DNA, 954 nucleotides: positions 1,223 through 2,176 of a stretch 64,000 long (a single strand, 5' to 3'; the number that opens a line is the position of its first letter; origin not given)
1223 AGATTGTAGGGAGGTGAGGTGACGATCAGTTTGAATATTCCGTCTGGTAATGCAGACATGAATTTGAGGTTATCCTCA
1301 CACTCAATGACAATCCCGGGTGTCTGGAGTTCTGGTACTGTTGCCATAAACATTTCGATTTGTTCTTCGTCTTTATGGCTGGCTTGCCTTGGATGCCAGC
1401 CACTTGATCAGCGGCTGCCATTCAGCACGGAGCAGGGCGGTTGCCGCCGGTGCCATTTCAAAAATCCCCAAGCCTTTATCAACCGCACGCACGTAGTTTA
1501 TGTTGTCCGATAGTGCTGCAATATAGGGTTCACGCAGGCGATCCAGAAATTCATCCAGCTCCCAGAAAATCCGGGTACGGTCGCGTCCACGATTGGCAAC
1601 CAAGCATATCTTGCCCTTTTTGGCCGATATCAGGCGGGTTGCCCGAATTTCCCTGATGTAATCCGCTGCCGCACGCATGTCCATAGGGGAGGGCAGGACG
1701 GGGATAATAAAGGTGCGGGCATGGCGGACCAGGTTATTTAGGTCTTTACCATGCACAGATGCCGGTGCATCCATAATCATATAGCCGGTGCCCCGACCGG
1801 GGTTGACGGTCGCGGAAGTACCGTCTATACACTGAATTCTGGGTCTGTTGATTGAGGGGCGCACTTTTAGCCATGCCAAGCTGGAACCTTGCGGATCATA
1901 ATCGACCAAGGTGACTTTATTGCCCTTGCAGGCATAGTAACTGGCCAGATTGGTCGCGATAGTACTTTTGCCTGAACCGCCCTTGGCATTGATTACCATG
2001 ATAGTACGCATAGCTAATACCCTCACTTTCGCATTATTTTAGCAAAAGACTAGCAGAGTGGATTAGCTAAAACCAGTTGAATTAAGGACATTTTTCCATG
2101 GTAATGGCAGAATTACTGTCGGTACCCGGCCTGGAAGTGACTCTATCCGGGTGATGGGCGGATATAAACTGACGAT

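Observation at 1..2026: Three-gene ParA / beta-class methyltransferase / BglII-like endonuclease module at the window edge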

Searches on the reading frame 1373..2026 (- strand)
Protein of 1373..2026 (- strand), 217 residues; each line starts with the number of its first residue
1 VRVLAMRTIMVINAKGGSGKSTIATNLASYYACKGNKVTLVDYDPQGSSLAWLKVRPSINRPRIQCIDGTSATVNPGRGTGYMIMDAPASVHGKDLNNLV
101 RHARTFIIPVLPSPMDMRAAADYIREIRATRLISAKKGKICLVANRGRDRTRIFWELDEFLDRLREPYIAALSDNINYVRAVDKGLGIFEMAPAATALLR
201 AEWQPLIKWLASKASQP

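Call 4: search_protein_families(library=pfam, proteins=[window:1373-2026:-], max_evalue=0.1)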
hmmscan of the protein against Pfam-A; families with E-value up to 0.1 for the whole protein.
window:1373-2026:- (217 aa): 15 families
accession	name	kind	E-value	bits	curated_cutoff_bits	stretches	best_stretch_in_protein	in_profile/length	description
PF01656.29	CbiA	-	1.1e-14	54.9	25.4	1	9-185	1-122/125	CobQ/CobB/MinD/ParA nucleotide binding domain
PF13614.12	AAA_31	-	1.7e-13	51.3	27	1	6-127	1-100/177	AAA domain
PF10609.15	ParA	-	1.9e-09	37.8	27.1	1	7-51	4-48/246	NUBPL iron-transfer P-loop NTPase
PF09140.17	MipZ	-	3.1e-06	27.1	20.7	1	8-50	2-44/262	ATPase MipZ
PF00142.24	Fer4_NifH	-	0.00011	22.2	25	1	10-49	3-42/271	4Fe-4S iron sulfur cluster binding proteins, NifH/frxC family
PF16575.11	CLP1_P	-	0.00018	21.8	26.6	1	17-50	4-37/188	mRNA cleavage and polyadenylation factor CLP1 P-loop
PF02374.21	ArsA_ATPase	-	0.0013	18.4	24.3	1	9-46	3-40/305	Anion-transporting ATPase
PF13481.12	AAA_25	-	0.0018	18.3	27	1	3-45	29-70/195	AAA domain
PF25199.1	nSTAND_NTPase5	-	0.0025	18.1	34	1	7-71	41-106/145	Novel STAND NTPase 5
PF20720.3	nSTAND3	-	0.003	17.7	27.2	1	2-41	12-51/155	Novel STAND NTPase 3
PF07015.17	VirC1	-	0.007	16.2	24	1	6-48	1-43/231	VirC1 protein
PF02223.23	Thymidylate_kin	-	0.035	14.2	27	1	17-51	6-39/185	Thymidylate kinase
PF00448.28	SRP54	-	0.064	13.3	22.7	1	15-44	9-38/196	SRP54-type protein, GTPase domain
PF07693.20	KAP_NTPase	-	0.08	12.6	20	0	8-45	21-58/293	KAP family P-loop domain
PF06564.18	CBP_BcsQ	-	0.087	12.8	21.3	0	6-46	1-41/234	Cellulose biosynthesis protein BcsQ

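Call 5: search_protein_families(library=ncbifam, proteins=[window:1373-2026:-], max_evalue=0.1)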
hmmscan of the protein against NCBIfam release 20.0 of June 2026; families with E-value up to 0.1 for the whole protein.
window:1373-2026:- (217 aa): 40 families (the best 25 are shown)
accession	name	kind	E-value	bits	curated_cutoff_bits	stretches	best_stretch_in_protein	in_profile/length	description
NF041546.1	ParA_partition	equivalog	7.5e-34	117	180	1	8-197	1-193/203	ParA family partition ATPase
TIGR03453.1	partition_RepA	equivalog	1.8e-10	40.3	348.45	1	6-60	104-158/387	plasmid partitioning protein RepA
NF010443.0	PRK13869.1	subfamily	7.4e-09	34.9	446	1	7-59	122-174/405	plasmid-partitioning protein RepA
TIGR03371.1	cellulose_yhjQ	equivalog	1.4e-08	34.5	157.85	1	6-47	1-42/246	cellulose biosynthesis protein BcsQ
NF041136.1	MrpORP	equivalog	1.4e-08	34.4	450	1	7-51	6-50/365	iron-sulfur cluster carrier protein MrpORP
TIGR01968.1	minD_bact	equivalog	2.3e-07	30.4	212.9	1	8-44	3-39/261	septum site-determining protein MinD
TIGR03815.1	CpaE_hom_Actino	equivalog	6.8e-07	28.7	154.45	1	7-52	112-157/340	septum site-determining protein Ssd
TIGR01969.1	minD_arch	subfamily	7e-07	28.7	201.75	1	7-44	1-38/251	cell division ATPase MinD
NF010461.0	PRK13886.1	subfamily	7.1e-07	28.9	360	1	8-69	4-62/241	conjugal transfer protein TraL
TIGR01281.1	DPOR_bchL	equivalog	1e-05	25.1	345.15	1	9-49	2-42/268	ferredoxin:protochlorophyllide reductase (ATP-dependent) iron-sulfur ATP-binding protein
NF008669.0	PRK11670.1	equivalog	3.8e-05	22.8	348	1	9-52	110-153/369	iron-sulfur cluster carrier protein ApbC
NF047398.1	AAA_KGGVGR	domain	6.4e-05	23.4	90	1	6-69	2-64/190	KGGVGR-motif variant AAA ATPase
TIGR01007.1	eps_fam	subfamily_domain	6.5e-05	22.6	108.05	1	6-48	17-59/204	polysaccharide biosynthesis tyrosine autokinase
NF033200.1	F430_CfbC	exception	8e-05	22.1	402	1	11-50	4-43/260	Ni-sirohydrochlorin a,c-diamide reductive cyclase ATP-dependent reductase subunit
NF053622.1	ATPseBagAMYCTU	equivalog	8.9e-05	22.1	400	1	8-44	8-44/325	ATPase BagA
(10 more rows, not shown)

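Call 12: find_homologous_proteins(query=window:1373-2026:-, max_evalue=1e-10)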
Query window:1373-2026:- (217 aa): 3717 proteins with E <= 1e-10 among 4062 candidates; the best 120 are listed.
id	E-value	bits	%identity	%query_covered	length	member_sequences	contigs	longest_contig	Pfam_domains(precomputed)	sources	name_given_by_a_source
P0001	2.7e-127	441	92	98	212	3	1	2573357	PF10609.16,PF01656.30,PF13614.13,PF09140.18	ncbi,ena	-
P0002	2.0e-125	434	92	98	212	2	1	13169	PF10609.16,PF01656.30,PF13614.13,PF09140.18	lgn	-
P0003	3.0e-121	421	89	98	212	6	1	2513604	PF10609.16,PF01656.30,PF13614.13,PF09140.18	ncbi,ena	-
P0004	1.6e-116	405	85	98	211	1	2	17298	PF10609.16,PF01656.30,PF13614.13,PF09140.18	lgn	-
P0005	1.2e-115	403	85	98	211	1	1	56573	PF10609.16,PF01656.30,PF13614.13,PF09140.18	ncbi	-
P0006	2.0e-114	399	83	97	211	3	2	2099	PF00142.25,PF10609.16,PF01656.30,PF13614.13,PF09140.18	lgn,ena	-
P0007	2.0e-113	395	83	98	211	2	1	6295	PF10609.16,PF01656.30,PF13614.13,PF09140.18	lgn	-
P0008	1.4e-112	392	81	98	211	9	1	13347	PF10609.16,PF01656.30,PF13614.13,PF09140.18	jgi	jgi:chromosome partitioning protein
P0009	1.6e-111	389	82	98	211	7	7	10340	PF10609.16,PF01656.30,PF13614.13,PF09140.18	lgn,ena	-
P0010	1.7e-111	389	81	98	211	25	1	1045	PF10609.16,PF01656.30,PF13614.13,PF09140.18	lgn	-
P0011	1.8e-111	389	81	97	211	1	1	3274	PF10609.16,PF01656.30,PF13614.13,PF09140.18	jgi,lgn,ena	-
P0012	4.0e-111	388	81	98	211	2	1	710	PF10609.16,PF01656.30,PF13614.13,PF09140.18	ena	-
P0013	5.4e-111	387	81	98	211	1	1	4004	PF10609.16,PF01656.30,PF13614.13,PF09140.18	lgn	-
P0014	1.5e-109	383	81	97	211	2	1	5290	PF10609.16,PF01656.30,PF13614.13,PF09140.18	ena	-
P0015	2.1e-109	382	80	98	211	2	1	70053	PF10609.16,PF01656.30,PF13614.13,PF09140.18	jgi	-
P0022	2.2e-100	353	74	98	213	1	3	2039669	PF10609.16,PF01656.30,PF13614.13,PF09140.18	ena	-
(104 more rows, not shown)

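Call 13: find_encoding_contigs(protein=P0001, flank=8000, max_places=3)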
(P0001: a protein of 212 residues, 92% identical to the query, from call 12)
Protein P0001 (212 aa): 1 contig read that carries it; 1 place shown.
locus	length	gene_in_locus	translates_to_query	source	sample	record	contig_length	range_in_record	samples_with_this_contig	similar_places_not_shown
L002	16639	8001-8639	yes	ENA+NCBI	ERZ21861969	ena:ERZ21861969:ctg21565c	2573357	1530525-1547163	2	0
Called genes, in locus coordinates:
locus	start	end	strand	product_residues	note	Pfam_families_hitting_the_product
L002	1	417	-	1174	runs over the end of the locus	PF12860:PAS_7, PF00512:HisKA, PF02518:HATPase_c, PF00072:Response_reg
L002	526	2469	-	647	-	PF16177:ACAS_N, PF00501:AMP-binding, PF13193:AMP-binding_C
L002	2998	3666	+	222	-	PF03372:Exo_endo_phos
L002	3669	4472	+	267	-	PF03682:UPF0158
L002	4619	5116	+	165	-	PF13511:DUF4124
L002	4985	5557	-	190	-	-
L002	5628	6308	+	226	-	PF00512:HisKA, PF02518:HATPase_c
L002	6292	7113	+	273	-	PF00072:Response_reg, PF00158:Sigma54_activat, PF14532:Sigma54_activ_2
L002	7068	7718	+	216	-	PF00158:Sigma54_activat, PF25601:AAA_lid_14, PF02954:HTH_8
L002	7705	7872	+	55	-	-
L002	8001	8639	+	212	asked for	PF01656:CbiA, PF09140:MipZ (weak), PF10609:ParA, PF13614:AAA_31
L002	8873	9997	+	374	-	PF00111:Fer2, PF00970:FAD_binding_6, PF00175:NAD_binding_1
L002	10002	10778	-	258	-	PF02602:HEM4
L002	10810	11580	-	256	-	PF00072:Response_reg, PF04397:LytTR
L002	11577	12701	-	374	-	PF06580:His_kinase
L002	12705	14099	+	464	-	PF00206:Lyase_1, PF14698:ASL_C2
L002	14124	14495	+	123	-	PF12643:MazG-like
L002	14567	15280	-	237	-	PF02230:Abhydrolase_2, PF03959:FSH1 (faint)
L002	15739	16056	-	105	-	PF08770:SoxZ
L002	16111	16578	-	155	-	PF13501:SoxY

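Call 14: find_encoding_contigs(protein=P0003, flank=8000, max_places=3)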
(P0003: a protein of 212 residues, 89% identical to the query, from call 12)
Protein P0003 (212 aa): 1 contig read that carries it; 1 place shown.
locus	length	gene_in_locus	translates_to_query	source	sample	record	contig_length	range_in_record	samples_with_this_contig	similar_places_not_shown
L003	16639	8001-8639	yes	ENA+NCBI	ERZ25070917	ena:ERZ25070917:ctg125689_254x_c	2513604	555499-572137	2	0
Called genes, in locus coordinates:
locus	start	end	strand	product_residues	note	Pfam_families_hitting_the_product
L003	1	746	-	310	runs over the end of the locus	PF01145:Band_7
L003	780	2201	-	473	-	PF02113:Peptidase_S13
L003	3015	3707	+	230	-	PF03160:Calx-beta (weak)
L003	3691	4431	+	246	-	-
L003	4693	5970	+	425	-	PF00909:Ammonium_transp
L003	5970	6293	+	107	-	-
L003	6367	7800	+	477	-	PF03797:Autotransporter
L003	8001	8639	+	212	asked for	PF01656:CbiA, PF09140:MipZ (weak), PF10609:ParA, PF13614:AAA_31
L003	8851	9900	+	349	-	PF00111:Fer2, PF00970:FAD_binding_6, PF00175:NAD_binding_1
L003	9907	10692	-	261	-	PF02602:HEM4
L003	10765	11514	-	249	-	PF00072:Response_reg, PF04397:LytTR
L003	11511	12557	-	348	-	PF06580:His_kinase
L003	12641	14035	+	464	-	PF00206:Lyase_1, PF14698:ASL_C2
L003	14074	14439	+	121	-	PF12643:MazG-like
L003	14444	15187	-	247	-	PF02230:Abhydrolase_2, PF03959:FSH1 (faint), PF20434:BD-FAE (faint)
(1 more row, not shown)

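Call 15: find_encoding_contigs(protein=P0022, flank=8000, max_places=3)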
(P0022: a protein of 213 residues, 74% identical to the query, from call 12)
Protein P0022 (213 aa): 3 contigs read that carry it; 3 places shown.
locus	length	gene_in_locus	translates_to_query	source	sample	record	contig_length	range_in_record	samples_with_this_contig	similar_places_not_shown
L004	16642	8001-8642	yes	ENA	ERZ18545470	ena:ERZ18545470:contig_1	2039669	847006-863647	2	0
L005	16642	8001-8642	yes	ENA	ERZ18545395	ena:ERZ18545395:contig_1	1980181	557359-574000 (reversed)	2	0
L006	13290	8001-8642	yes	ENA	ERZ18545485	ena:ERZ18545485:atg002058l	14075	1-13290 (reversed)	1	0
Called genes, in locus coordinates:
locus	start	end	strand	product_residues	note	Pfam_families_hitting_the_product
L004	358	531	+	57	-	PF18297:NFACT-R_2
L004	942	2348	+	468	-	PF03951:Gln-synt_N, PF00120:Gln-synt_C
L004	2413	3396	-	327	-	-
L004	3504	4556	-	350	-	PF06002:CST-I (weak)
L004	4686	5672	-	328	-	PF01068:DNA_ligase_A_M, PF14743:DNA_ligase_OB_2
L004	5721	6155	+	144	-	PF00582:Usp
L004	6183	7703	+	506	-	PF01235:Na_Ala_symp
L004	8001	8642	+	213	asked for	PF01656:CbiA, PF09140:MipZ (weak), PF10609:ParA, PF13614:AAA_31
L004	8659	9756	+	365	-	PF00111:Fer2, PF00970:FAD_binding_6, PF00175:NAD_binding_1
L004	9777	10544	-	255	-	PF02602:HEM4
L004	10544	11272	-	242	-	PF00072:Response_reg, PF04397:LytTR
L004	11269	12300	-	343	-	PF06580:His_kinase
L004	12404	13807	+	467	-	PF00206:Lyase_1, PF14698:ASL_C2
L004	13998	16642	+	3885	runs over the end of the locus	-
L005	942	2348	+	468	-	PF03951:Gln-synt_N, PF00120:Gln-synt_C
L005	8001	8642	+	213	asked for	PF01656:CbiA, PF09140:MipZ (weak), PF10609:ParA, PF13614:AAA_31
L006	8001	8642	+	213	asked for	PF01656:CbiA, PF09140:MipZ (weak), PF10609:ParA, PF13614:AAA_31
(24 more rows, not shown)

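Call 25: find_related_loci(query=A2, collection=genome_contigs, flank=6000)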
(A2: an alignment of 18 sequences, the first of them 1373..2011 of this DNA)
Query A2 (212 aa) in genome_contigs; peptide patterns used: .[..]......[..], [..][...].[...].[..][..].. (x = any residue, [..] = any of these).
599 stretches matched a pattern (row limit reached: there are more); 487 encode a relative of the query (tblastn E <= 1e-3); the best 80 are kept; 80 distinct loci.
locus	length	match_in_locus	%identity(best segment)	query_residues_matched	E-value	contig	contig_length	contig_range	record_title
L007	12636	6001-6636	89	1-212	1e-128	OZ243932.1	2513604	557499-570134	MAG: Gammaproteobacteria bacterium isolate ffeaa439-3c0d-421e-ab0e-4cac94896a28 genome assembly, chromosome: 1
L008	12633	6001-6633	85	1-212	9e-123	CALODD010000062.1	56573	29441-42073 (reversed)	MAG: uncultured Gammaproteobacteria bacterium isolate LOGT_bin.0120 genome assembly, contig: contig_45579, whole genome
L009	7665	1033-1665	82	1-212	1e-119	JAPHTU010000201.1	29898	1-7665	MAG: Gammaproteobacteria bacterium isolate N2M-Bin_5 c_000000707155, whole genome shotgun sequence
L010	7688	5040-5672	82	1-212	1e-118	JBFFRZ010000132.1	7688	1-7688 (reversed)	MAG: Gammaproteobacteria bacterium isolate Mix_mud21.2022.07.24 k141_1869133_length_7688_cov_17.0000, whole genome shotg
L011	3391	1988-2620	59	1-212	5e-84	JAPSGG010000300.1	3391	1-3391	MAG: Chromatiales bacterium isolate BS_bin.004 NODE_19747_length_3391_cov_1.332108, whole genome shotgun sequence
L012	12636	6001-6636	60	1-212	7e-82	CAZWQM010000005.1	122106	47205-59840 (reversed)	MAG TPA_asm: uncultured Thiotrichales bacterium isolate SRP329387_co1_52 genome assembly, contig: NODE_29_length_122106_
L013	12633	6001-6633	57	1-212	3e-81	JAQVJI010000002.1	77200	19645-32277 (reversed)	MAG: Chromatiales bacterium isolate STE_6 NODE_502_length_77200_cov_8.538606_Sandtown_E, whole genome shotgun sequence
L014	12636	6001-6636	59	1-212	4e-81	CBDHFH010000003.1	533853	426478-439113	MAG: Gammaproteobacteria bacterium isolate 989b8df7-e166-46e7-9088-39a086dd6265 genome assembly, contig: contig_3, whole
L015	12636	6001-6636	60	1-212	1e-80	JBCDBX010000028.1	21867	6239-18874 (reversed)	MAG: Pseudomonadota bacterium isolate P01_F01_bin.93 k141_1629110_length_21867_cov_48.5777, whole genome shotgun sequenc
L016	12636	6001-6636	57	1-212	1e-79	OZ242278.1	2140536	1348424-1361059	MAG: Gammaproteobacteria bacterium isolate 99813c64-cda1-4339-9072-ed8613caf1e7 genome assembly, chromosome: 1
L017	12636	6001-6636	57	1-212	1e-79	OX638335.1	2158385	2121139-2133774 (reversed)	MAG: uncultured Gammaproteobacteria bacterium isolate 6ddc5bf2-6eff-4202-ab2d-3bc5a555a517 genome assembly, chromosome:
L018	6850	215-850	57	1-212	5e-79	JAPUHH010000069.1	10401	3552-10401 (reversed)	MAG: Gammaproteobacteria bacterium isolate KW1-S05_58 KW1-S05_58_cg69, whole genome shotgun sequence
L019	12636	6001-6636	57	1-212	9e-79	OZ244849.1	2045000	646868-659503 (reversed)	MAG: Gammaproteobacteria bacterium isolate d69fa993-bf33-4d49-8a20-c776535acd96 genome assembly, chromosome: 1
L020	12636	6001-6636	57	1-212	1e-78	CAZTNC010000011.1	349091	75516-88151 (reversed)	MAG TPA_asm: uncultured Thiotrichales bacterium isolate SRP338948_co1_120 genome assembly, contig: k141_504280, whole ge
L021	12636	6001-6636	56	1-212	2e-78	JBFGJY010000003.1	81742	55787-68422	MAG: Gammaproteobacteria bacterium isolate Mix_sand03.2021.01.D.33 k141_197730_length_81742_cov_16.4097, whole genome sh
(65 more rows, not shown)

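Call 57: search_dna_similar(query=window:1373-2011:-, collection=plasmids, mode=protein, max_rows=12)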
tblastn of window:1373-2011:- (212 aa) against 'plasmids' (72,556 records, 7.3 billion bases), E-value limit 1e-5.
Records with a match: 3775; places in all: 3925; records where one place covers at least 80% of the query: 1560.
Best place of each record, by identity: <60% 3775.
By first word of the organism name: Klebsiella 820; Escherichia 706; Xanthomonas 215; Salmonella 169; Ralstonia 144; Enterobacter 136; Citrobacter 85; Pseudomonas 84; Shigella 80; Serratia 79; and 227 more.
By predicted mobility (MOB-suite, as given by PLSDB): conjugative 1959; non-mobilizable 1039; mobilizable 777.
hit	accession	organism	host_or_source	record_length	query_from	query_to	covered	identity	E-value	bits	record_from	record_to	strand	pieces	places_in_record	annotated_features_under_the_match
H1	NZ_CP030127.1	Indioceanicola profundi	sediment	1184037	1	206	97%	35.4%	2e-33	133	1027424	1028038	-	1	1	none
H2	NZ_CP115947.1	Ralstonia solanacearum MolK2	Musa sp.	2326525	1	211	100%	34.6%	4e-34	135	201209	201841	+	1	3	record has no annotation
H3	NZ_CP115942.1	Ralstonia syzygii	Musa sp.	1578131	1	211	100%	33.6%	1e-32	130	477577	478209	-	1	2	none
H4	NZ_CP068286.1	Ralstonia syzygii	Musa balbisiana cultivar Kepok,banana ...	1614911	1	211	100%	33.6%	1e-32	130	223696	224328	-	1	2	record has no annotation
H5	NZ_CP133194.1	Rhodococcus erythropolis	Spring wheat plant ( Triticum aestivum ...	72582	1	209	99%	32.9%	2e-13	76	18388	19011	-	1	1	parA: ParA family partition ATPase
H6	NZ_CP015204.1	Rhodococcus sp. 008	Skate,bacterial culture,renal tissue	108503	1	209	99%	32.9%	2e-13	76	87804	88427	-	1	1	parA: ParA family partition ATPase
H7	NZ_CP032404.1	Rhodococcus erythropolis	mixed culture,soil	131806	1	209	99%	32.9%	2e-13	76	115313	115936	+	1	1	parA: ParA family partition ATPase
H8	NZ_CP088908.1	Rhodococcus qingshengii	cell culture,forest soil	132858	1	209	99%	32.9%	2e-13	76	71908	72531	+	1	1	parA: ParA family partition ATPase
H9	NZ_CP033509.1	Mesorhizobium jarvisii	Lotus corniculatus,cell culture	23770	4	188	87%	36.3%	1e-14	79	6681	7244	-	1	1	parA: ParA family partition ATPase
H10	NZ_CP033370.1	Mesorhizobium loti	Lotus sp.,cell culture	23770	4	188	87%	36.3%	1e-14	79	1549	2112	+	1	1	parA: ParA family partition ATPase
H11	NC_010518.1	Methylobacterium radiotolerans JCM 2831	-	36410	4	195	91%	34.7%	4e-17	86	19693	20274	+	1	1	parA: ParA family partition ATPase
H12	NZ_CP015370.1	Methylobacterium phyllosphaerae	cell culture,leaf tissues of rice in ...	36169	4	195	91%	34.7%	4e-17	86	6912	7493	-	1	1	parA: ParA family partition ATPase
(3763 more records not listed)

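Call 60: search_protein_families(library=padloc, proteins=[window:1373-2011:-], max_evalue=0.001)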
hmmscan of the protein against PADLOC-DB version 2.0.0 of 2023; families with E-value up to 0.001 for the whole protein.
window:1373-2011:- (212 aa): 2 families
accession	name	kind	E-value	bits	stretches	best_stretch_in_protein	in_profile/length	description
PDLC04559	PDC-M28B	-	0.00049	17.3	0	4-39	131-166/438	-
PDLC04140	mad8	-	0.00059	17.4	1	1-50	26-70/314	mads_8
